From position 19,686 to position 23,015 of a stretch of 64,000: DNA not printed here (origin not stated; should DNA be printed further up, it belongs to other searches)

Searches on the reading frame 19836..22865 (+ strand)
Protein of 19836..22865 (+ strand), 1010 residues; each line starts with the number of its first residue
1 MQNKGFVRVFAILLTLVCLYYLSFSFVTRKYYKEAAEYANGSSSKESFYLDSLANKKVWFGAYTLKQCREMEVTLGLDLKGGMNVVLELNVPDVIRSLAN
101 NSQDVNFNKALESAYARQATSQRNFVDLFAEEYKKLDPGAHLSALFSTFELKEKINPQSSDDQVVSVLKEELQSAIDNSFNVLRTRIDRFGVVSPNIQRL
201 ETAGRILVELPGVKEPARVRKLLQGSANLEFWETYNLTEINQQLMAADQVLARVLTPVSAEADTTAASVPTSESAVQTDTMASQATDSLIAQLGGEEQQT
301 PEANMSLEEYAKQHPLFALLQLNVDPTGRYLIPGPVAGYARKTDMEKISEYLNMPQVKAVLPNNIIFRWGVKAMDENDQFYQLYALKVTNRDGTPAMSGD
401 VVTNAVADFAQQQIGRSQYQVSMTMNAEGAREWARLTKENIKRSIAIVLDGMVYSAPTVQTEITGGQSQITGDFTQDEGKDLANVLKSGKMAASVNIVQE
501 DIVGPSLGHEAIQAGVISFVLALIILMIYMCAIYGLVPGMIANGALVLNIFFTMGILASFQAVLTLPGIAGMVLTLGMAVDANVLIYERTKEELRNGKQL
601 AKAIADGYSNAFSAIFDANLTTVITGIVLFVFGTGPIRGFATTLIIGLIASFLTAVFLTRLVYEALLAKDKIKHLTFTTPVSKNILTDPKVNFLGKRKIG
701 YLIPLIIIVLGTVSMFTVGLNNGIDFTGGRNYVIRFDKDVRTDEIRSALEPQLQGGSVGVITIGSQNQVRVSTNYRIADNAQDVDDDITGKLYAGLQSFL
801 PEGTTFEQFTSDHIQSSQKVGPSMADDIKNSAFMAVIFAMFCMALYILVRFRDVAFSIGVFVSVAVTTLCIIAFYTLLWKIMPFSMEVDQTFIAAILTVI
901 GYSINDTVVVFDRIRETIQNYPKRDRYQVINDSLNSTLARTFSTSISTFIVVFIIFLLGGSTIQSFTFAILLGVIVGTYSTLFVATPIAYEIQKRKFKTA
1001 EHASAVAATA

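Call 23: search_protein_families(library=pfam, proteins=[window:19836-22865:+])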
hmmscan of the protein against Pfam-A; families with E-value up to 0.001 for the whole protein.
window:19836-22865:+ (1010 aa): 5 families
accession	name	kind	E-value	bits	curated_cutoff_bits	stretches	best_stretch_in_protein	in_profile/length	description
PF02355.23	SecD_SecF_C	-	2.1e-72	242.9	20.5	2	811-994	12-188/189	Protein export membrane protein SecD/SecF, C-terminal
PF22599.2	SecDF_P1_head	-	2.6e-30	105.1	27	1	394-493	18-114/114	SecDF, P1 head subdomain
PF21760.3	SecD_1st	-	4.4e-16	58.5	27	1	177-233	2-57/60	Protein translocase subunit SecDF, P1 domain, N-terminal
PF07549.19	Sec_GG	-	3.2e-12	46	20.3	1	713-740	1-28/28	SecD/SecF GG Motif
PF03176.21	MMPL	-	9.5e-07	28.5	20.5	1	514-656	148-292/333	MMPL family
